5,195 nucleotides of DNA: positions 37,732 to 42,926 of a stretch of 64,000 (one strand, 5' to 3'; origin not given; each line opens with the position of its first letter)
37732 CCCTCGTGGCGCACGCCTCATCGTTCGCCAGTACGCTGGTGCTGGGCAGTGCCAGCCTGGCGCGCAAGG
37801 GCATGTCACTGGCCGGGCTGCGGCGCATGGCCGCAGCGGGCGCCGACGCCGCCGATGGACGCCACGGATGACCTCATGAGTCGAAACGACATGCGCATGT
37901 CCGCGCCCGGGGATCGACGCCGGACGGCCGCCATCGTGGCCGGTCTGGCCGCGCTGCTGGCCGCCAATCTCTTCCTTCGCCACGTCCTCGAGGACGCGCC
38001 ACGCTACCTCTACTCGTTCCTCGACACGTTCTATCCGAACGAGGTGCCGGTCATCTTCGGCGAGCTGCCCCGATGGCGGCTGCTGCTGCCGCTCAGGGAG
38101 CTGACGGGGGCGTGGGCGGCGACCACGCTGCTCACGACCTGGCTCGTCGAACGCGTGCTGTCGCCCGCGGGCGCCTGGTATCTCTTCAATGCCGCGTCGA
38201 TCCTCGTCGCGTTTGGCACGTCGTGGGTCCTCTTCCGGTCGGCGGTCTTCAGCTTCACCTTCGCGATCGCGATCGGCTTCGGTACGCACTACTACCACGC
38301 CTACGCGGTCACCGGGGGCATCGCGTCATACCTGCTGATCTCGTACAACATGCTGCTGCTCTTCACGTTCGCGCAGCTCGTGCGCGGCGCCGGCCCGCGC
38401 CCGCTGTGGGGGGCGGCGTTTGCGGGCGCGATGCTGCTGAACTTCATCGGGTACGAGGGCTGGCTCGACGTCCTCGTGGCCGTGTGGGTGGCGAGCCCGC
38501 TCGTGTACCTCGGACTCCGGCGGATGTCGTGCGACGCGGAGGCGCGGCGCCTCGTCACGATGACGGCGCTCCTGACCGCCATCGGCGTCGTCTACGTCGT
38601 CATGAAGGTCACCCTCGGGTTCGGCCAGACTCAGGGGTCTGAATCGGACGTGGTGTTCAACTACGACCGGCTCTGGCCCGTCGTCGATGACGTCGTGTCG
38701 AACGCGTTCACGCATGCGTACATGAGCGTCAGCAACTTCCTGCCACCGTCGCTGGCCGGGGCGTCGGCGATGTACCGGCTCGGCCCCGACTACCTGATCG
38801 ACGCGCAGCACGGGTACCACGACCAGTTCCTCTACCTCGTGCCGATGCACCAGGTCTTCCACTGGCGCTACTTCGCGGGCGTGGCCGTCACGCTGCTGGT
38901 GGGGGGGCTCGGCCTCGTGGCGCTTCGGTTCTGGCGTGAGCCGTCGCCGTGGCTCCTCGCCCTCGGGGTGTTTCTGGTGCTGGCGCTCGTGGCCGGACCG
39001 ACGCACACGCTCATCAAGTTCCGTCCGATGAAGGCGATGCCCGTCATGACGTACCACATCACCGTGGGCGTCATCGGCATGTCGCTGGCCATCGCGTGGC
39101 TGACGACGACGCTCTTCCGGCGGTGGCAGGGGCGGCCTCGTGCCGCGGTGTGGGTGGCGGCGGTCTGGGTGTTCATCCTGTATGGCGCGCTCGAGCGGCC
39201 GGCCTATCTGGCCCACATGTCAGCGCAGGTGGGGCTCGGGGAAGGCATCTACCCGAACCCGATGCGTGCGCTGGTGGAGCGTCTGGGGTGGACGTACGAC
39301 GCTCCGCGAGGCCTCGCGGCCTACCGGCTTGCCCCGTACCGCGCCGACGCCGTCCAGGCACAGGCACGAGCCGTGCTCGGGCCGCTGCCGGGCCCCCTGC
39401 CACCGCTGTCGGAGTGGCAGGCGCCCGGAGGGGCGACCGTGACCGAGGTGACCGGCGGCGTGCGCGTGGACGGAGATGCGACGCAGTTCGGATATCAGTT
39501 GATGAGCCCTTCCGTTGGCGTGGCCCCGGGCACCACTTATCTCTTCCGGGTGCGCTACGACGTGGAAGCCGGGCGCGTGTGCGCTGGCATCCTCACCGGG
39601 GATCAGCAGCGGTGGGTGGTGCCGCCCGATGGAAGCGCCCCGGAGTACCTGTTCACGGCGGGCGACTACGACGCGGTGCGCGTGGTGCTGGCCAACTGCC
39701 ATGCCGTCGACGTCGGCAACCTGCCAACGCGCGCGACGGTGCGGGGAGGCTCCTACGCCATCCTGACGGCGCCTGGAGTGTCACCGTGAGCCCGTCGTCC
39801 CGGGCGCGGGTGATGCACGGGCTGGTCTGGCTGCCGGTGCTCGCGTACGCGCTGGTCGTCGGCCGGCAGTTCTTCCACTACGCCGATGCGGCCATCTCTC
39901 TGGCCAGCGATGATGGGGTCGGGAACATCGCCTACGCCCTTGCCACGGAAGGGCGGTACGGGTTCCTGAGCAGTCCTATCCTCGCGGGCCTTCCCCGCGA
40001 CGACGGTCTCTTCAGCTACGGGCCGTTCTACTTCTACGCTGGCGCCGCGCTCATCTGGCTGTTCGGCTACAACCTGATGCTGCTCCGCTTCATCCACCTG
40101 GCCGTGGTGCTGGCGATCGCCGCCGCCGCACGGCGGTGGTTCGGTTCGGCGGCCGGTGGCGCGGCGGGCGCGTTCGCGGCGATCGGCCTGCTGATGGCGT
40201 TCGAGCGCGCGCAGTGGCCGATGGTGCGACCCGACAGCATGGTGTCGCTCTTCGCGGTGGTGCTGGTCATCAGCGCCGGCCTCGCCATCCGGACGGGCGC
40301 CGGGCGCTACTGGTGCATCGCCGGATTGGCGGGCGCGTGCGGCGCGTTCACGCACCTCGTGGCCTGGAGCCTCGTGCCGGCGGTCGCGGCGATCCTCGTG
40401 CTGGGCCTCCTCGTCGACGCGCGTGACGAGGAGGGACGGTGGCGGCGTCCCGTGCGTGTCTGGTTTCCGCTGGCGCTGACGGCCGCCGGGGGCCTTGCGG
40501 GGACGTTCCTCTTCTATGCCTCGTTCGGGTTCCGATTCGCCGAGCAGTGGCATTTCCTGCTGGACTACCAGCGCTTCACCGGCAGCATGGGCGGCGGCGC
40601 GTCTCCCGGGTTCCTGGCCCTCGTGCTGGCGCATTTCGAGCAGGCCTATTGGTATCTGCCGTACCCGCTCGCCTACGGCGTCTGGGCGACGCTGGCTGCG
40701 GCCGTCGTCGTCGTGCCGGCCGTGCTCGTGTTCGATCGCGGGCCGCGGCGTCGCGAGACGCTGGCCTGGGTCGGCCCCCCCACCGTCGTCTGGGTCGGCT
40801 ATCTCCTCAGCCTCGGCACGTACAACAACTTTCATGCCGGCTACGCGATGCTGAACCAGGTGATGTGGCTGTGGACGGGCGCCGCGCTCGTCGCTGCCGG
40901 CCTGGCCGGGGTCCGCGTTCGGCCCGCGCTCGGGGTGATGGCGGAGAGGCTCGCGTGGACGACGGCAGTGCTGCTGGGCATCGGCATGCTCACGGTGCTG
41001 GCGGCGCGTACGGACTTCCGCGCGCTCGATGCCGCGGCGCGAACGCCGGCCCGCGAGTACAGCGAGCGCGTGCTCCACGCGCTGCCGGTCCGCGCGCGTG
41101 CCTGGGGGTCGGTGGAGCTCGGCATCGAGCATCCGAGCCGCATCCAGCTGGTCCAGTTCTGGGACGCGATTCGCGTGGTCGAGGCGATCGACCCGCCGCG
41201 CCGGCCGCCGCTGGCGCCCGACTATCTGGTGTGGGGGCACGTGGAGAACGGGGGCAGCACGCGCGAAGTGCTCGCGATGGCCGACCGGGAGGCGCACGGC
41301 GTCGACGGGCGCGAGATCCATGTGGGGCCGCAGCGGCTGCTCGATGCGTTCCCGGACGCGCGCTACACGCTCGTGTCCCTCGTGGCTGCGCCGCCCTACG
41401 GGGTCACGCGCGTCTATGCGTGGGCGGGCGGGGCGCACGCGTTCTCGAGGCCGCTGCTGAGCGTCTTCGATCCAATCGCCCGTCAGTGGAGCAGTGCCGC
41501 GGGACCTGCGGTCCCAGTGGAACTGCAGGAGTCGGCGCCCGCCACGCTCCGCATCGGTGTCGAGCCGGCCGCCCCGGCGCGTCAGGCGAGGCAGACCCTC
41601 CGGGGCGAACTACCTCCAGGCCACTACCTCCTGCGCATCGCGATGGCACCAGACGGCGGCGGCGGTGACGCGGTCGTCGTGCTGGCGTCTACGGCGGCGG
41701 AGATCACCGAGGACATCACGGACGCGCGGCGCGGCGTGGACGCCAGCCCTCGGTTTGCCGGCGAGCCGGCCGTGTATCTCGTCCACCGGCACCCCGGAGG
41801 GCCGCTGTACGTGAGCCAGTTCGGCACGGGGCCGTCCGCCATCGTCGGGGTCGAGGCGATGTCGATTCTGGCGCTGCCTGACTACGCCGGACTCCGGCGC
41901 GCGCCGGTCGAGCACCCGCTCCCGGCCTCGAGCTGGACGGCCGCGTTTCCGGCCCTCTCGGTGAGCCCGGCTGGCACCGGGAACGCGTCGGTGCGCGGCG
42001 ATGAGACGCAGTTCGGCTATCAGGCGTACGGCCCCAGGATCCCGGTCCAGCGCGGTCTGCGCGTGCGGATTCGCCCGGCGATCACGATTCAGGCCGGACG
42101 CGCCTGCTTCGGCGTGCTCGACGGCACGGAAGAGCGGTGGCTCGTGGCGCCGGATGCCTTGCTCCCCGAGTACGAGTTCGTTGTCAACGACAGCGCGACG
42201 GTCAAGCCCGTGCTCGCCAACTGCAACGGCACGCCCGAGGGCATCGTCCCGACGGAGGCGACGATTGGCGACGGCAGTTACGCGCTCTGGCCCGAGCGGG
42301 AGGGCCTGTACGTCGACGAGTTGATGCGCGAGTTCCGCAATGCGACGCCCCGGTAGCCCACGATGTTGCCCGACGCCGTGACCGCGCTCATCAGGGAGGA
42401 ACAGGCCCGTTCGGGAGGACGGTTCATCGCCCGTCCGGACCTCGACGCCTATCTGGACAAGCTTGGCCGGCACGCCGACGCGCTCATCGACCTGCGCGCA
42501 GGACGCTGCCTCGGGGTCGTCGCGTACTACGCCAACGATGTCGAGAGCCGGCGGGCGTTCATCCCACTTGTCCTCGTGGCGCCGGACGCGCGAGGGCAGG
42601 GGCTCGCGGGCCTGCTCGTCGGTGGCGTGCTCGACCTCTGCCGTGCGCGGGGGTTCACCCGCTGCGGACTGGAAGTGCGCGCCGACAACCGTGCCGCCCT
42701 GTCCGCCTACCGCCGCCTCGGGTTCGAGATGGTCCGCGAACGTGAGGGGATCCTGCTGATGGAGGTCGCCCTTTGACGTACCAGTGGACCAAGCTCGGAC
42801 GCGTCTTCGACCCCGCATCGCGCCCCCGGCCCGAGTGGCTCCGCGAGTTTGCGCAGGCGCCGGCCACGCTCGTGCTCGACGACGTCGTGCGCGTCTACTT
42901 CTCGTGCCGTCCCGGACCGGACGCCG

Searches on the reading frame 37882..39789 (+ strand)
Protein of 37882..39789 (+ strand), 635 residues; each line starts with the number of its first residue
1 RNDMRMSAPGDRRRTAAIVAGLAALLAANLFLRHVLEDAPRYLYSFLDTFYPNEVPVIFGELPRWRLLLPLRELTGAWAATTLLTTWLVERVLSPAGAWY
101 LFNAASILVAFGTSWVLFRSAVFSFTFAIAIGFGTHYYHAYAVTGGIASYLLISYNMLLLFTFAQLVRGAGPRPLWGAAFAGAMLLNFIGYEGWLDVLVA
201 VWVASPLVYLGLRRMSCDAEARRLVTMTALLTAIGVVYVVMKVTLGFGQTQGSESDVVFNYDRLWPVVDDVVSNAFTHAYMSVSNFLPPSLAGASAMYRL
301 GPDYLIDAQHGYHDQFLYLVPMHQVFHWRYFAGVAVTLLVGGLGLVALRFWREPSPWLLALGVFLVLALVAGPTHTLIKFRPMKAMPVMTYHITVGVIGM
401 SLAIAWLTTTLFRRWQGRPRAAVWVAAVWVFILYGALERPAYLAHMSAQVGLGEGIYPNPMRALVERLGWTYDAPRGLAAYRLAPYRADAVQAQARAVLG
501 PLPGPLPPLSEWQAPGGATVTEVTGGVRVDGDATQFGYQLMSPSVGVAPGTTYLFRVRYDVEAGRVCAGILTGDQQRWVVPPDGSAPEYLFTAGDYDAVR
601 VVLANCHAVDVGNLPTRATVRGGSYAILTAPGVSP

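Call 7: search_protein_families(library=pfam, proteins=[window:37882-39789:+], max_evalue=0.1)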
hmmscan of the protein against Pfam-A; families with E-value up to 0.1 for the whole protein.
window:37882-39789:+ (635 aa): 0 families

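Call 8: search_protein_families(library=ncbifam, proteins=[window:37882-39789:+], max_evalue=0.1)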
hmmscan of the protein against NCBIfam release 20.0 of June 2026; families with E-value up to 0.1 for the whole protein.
window:37882-39789:+ (635 aa): 0 families

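Call 53: search_solved_structures(query=A4, max_evalue=1)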
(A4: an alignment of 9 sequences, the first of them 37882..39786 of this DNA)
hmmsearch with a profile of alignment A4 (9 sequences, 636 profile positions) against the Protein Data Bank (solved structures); distinct sequences matched with E-value up to 1: 2.
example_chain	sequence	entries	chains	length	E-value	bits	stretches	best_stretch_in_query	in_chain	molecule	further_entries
1afo_A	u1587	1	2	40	0.62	11.5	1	381-406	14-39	GLYCOPHORIN A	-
8xmz_A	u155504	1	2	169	0.77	11.2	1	547-610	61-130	T9SS C-terminal target domain-containing protein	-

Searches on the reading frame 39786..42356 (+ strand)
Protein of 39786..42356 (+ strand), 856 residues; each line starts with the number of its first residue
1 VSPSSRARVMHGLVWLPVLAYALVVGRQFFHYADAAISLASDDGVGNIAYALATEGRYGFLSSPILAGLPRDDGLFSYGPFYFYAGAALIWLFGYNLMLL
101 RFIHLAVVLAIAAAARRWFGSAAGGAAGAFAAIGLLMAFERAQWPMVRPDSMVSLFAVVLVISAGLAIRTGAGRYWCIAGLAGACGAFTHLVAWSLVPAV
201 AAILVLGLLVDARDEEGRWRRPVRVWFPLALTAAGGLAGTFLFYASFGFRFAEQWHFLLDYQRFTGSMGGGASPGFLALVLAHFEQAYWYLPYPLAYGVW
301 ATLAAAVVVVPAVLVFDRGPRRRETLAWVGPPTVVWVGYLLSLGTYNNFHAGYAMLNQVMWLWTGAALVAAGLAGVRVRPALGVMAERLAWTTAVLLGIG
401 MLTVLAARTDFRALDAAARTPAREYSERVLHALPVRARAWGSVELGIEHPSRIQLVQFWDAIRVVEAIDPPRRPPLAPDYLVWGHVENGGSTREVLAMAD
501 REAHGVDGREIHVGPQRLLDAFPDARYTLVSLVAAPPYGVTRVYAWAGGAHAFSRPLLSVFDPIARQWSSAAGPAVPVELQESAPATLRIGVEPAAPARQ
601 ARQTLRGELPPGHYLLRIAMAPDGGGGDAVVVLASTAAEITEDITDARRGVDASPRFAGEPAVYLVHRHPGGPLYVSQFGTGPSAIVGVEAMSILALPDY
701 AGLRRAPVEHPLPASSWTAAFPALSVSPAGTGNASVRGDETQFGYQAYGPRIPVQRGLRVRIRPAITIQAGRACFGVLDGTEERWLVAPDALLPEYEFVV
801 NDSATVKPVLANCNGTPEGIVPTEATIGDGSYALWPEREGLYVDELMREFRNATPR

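Call 7: search_protein_families(library=pfam, proteins=[window:39786-42356:+], max_evalue=0.1)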
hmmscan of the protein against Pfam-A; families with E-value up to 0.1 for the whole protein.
window:39786-42356:+ (856 aa): 0 families

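Call 8: search_protein_families(library=ncbifam, proteins=[window:39786-42356:+], max_evalue=0.1)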
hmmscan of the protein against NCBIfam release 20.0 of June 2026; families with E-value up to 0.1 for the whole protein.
window:39786-42356:+ (856 aa): 0 families

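Call 52: search_solved_structures(query=A3, max_evalue=1)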
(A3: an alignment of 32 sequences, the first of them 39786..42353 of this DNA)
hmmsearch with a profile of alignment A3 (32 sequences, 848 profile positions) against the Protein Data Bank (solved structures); distinct sequences matched with E-value up to 1: 0.

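Call 65: predict_structure(alignment_id=A3)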
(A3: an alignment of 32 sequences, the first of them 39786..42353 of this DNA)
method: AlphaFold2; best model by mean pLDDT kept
length: 856 residues; sequences in the alignment: 32
mean_pLDDT: 87.5   pTM: 0.84
mean pLDDT of the five models: 87.5, 86.3, 86.0, 85.5, 83.9
residues with pLDDT >= 90: 472; 70-90: 315; 50-70: 56; < 50: 13
segments of 3 or more residues with pLDDT < 50: 549-551, 699-706
pLDDT, mean of each block of 10 residues (from residue 1): 70 93 95 87 91 91 88 88 95 91 97 95 83 96 90 98 97 97 95 92 96 79 91 97 90 88 71 83 93 92 96 89 94 97 88 93 96 89 90 94 89 88 90 80 85 88 92 87 87 83 65 77 84 91 75 75 87 86 92 77 94 93 72 92 69 84 92 94 88 71 50 91 89 90 89 85 91 93 91 86 92 78 92 70 91 77
secondary structure, 60 per line:
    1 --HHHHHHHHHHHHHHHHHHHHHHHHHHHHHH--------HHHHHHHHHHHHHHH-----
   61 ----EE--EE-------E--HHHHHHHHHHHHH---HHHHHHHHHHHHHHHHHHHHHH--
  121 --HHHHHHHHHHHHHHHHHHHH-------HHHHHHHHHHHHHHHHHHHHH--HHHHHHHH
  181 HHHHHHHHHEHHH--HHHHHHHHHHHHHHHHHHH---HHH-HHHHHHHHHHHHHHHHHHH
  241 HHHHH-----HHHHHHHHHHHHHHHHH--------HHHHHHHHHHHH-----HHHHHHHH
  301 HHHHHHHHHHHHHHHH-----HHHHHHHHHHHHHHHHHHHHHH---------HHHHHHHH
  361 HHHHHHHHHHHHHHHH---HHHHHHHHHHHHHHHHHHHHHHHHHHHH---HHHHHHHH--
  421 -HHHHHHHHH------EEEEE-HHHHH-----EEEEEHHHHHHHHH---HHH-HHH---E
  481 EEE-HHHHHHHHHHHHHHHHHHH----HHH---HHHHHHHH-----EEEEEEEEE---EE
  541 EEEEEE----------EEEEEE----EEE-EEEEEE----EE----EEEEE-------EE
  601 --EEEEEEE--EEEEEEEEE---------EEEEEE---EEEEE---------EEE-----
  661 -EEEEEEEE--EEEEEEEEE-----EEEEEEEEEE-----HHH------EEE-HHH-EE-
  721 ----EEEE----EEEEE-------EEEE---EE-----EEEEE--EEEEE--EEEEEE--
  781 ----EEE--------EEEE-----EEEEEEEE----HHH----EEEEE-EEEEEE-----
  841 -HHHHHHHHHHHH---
elements in order (helices of 4 or more, strands of 3 or more residues): H3-32 H41-55 H81-93 H97-118 H123-142 H150-170 H173-189 H196-214 H222-245 H251-267 H276-287 H293-316 H322-343 H353-376 H380-407 H411-418 H422-430 E437-441 H443-447 E453-457 H458-466 E480-483 H485-503 H514-521 E527-535 E539-546 E557-562 E567-569 E571-576 E587-591 E603-609 E612-620 E630-635 E639-643 E653-655 E662-669 E672-680 E686-695 E710-712 E725-728 E733-737 E745-748 E759-763 E766-770 E773-778 E785-787 E796-799 E805-812 E824-828 E830-835 H842-853
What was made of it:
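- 39786..42356 (+): M3: GT-C-fold membrane glycosyltransferase (856 aa). It has 11 TM helices, an invariant D42-D43 after TM1, and a ~450-aa C-terminal soluble region. AF2 pLDDT 87.5 (call 65).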

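Call 68: fold_search(model_id=the predicted structure, library=pdb)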
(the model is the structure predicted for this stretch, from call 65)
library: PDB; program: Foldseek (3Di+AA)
matches with E <= 10: 826; with E <= 0.001: 26
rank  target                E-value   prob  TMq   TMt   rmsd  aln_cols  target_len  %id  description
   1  6wbx                  8.7e-07  1.00  0.24  0.18  24.3      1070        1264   12  Single-Particle Cryo-EM Structure of Arabinofuranosyltransferase AftD from Mycobacteria, Mutant R1389S Class 1 (released 2020-05-13)
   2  7bve_A                1.6e-06  1.00  0.30  0.26  21.9       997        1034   13  Cryo-EM structure of Mycobacterium smegmatis arabinosyltransferase EmbC2-AcpM2 in complex with ethambutol (released 2020-04-29)
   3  6wby                  7.6e-06  1.00  0.32  0.24  24.2      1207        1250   12  Single-Particle Cryo-EM Structure of Arabinofuranosyltransferase AftD from Mycobacteria, Mutant R1389S Class 2 (released 2020-05-13)
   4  8pn9_A                1.3e-05  1.00  0.32  0.40  13.0       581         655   14  Structure of human oligosaccharyltransferase OST-A complex bound to NGI-1 (released 2024-05-08)
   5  8b6l_I                1.3e-05  1.00  0.33  0.39  15.5       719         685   13  Subtomogram average of the human Sec61-TRAP-OSTA-translocon (released 2022-12-07)
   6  7bvf_B                2.2e-05  1.00  0.31  0.26  18.3       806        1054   13  Cryo-EM structure of Mycobacterium tuberculosis arabinosyltransferase EmbA-EmbB-AcpM2 in complex with ethambutol (released 2020-04-29)
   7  7bvc_A                3.5e-05  1.00  0.32  0.26  23.3       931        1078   12  Cryo-EM structure of Mycobacterium smegmatis arabinosyltransferase EmbA-EmbB-AcpM2 in complex with ethambutol (released 2020-04-29)
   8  7bvh_A                3.6e-05  1.00  0.32  0.27  15.6       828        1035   14  Crystal structure of arabinosyltransferase EmbC2-AcpM2 complex from Mycobacterium smegmatis complexed with di-arabinos (released 2020-04-29)
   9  5f15                  4.5e-05  1.00  0.35  0.52   9.2       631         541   15  Crystal Structure of ArnT from Cupriavidus metallidurans bound to Undecaprenyl phosphate (released 2016-02-17)
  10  6s7o_A                6.1e-05  1.00  0.36  0.45  13.5       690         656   13  Cryo-EM structure of human oligosaccharyltransferase complex OST-A (released 2019-12-18)
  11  7bvf_A                7.8e-05  1.00  0.30  0.25  23.4       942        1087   13  Cryo-EM structure of Mycobacterium tuberculosis arabinosyltransferase EmbA-EmbB-AcpM2 in complex with ethambutol (released 2020-04-29)
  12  9n9j_I                1.1e-04  1.00  0.31  0.35  15.3       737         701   12  Structure of a GRP94 folding intermediate engaged with a CCDC134- and FKBP11-bound secretory translocon (released 2025-11-19)
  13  5ezm                  1.5e-04  1.00  0.35  0.51  10.0       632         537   14  Crystal Structure of ArnT from Cupriavidus metallidurans in the apo state (released 2016-02-17)
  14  7e9s_A                2.1e-04  1.00  0.34  0.33  16.7       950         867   10  Archaeal oligosaccharyltransferase AglB from Archaeoglobus fulgidus in complex with an inhibitory peptide and a dolich (released 2021-09-08)
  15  9s6t_A                2.5e-04  1.00  0.33  0.53   8.9       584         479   11  Ternary cryo-EM structure of chicken ALG12 with Dol25-PP-GlcNAc2Man7, Dol25-P-Man, and Fab (released 2026-03-18)
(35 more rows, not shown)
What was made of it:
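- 39786..42356 (+): Foldseek hits AftD, EmbC, STT3, ArnT, PglB (call 68).
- On GT-C glycosyltransferases (for the membrane hosts): Foldseek hits AftD, EmbC, STT3, ArnT, AglB, ALG9/12, DPY19 and PglB (call 68).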

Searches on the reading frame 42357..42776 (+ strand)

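Call 29: search_protein_families(library=pfam, proteins=[window:42357-42776:+], max_evalue=0.01)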
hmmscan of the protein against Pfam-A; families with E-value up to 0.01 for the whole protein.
window:42357-42776:+ (139 aa): 7 families
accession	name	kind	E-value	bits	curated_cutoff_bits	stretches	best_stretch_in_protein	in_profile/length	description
PF00583.31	Acetyltransf_1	-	1.3e-15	58.2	20.7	1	32-123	24-116/116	Acetyltransferase (GNAT) family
PF13673.13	Acetyltransf_10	-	9.1e-09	35.8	23.6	1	48-128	39-112/128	Acetyltransferase (GNAT) domain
PF08445.16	FR47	-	1e-07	32.3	22.1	1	58-129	13-83/86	FR47-like protein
PF13508.13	Acetyltransf_7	-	2e-07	31.7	27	1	49-124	12-83/84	Acetyltransferase (GNAT) domain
PF13302.13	Acetyltransf_3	-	4e-06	28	25.4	1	42-124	56-138/138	Acetyltransferase (GNAT) domain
PF14542.12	Acetyltransf_CG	-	0.00017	22.1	30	1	52-100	12-58/80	GCN5-related N-acetyl-transferase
PF13523.12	Acetyltransf_8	-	0.00021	21.4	27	1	72-128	84-142/145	Acetyltransferase (GNAT) domain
